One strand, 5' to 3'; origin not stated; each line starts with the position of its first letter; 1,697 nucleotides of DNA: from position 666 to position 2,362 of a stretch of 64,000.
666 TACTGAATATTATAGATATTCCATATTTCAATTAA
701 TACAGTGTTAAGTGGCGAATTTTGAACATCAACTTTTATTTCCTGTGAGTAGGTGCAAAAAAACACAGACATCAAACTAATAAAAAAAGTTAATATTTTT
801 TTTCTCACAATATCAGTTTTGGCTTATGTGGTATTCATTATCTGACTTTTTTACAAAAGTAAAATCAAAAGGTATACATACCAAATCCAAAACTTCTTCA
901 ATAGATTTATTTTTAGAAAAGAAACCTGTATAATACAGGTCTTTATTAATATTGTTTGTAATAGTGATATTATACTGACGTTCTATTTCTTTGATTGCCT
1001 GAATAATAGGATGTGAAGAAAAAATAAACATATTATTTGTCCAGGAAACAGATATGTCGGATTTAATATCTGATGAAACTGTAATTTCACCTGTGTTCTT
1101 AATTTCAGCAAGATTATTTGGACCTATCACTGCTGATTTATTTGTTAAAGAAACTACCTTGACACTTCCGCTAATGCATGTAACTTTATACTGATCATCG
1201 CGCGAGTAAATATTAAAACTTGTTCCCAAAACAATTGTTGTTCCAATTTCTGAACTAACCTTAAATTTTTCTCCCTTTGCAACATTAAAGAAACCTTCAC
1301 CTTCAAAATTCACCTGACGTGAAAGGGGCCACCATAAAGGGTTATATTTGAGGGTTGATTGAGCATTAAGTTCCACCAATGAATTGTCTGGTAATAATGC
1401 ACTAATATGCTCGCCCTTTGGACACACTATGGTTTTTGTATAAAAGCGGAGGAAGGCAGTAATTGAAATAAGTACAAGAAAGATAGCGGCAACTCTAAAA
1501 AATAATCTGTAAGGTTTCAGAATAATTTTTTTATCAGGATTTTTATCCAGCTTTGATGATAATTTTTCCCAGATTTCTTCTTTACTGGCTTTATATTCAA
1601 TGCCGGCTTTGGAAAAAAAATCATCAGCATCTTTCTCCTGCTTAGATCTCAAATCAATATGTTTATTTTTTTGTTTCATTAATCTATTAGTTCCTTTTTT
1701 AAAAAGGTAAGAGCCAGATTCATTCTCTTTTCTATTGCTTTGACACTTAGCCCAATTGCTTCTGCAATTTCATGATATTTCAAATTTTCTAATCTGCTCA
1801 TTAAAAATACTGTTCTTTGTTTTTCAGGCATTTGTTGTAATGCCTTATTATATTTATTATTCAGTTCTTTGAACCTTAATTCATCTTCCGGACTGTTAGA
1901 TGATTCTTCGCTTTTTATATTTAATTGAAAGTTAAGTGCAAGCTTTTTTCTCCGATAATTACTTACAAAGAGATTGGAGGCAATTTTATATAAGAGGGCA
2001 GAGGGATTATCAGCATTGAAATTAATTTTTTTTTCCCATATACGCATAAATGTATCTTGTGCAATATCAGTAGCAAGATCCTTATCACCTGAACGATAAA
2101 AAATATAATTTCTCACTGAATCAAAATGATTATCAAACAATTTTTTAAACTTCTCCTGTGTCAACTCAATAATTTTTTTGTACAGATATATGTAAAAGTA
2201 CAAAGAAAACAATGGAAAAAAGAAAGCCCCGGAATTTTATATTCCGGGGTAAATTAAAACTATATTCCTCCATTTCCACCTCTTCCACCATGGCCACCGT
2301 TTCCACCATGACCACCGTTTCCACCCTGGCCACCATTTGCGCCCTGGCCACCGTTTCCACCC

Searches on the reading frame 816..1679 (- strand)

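Call 59: search_protein_families(library=pfam, proteins=[window:816-1679:-], max_evalue=0.000001)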
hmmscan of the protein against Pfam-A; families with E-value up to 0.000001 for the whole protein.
window:816-1679:- (288 aa): 2 families
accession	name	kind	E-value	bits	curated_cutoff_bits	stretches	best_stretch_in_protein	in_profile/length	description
PF04773.18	FecR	-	1.2e-13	51.8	24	1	83-174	2-97/97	FecR protein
PF16344.10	FecR_C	-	4.3e-10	39.9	24.4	1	218-284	2-69/70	FecR, C-terminal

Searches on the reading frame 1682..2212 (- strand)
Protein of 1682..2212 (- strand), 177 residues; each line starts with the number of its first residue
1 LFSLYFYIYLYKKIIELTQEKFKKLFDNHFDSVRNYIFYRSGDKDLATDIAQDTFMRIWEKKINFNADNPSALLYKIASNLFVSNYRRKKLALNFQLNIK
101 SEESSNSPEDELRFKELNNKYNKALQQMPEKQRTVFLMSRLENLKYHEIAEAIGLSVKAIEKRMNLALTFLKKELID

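Call 59: search_protein_families(library=pfam, proteins=[window:1682-2212:-], max_evalue=0.000001)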
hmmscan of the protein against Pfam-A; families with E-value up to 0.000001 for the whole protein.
window:1682-2212:- (177 aa): 3 families
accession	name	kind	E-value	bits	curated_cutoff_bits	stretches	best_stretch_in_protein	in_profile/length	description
PF08281.18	Sigma70_r4_2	-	6.6e-15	54.9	25.7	1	123-170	6-53/54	Sigma-70, region 4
PF04542.20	Sigma70_r2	-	2.3e-08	34.1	24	1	25-90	1-69/71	Sigma-70 region 2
PF04545.22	Sigma70_r4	-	5.5e-08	32.6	24.1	1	124-173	1-50/50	Sigma-70, region 4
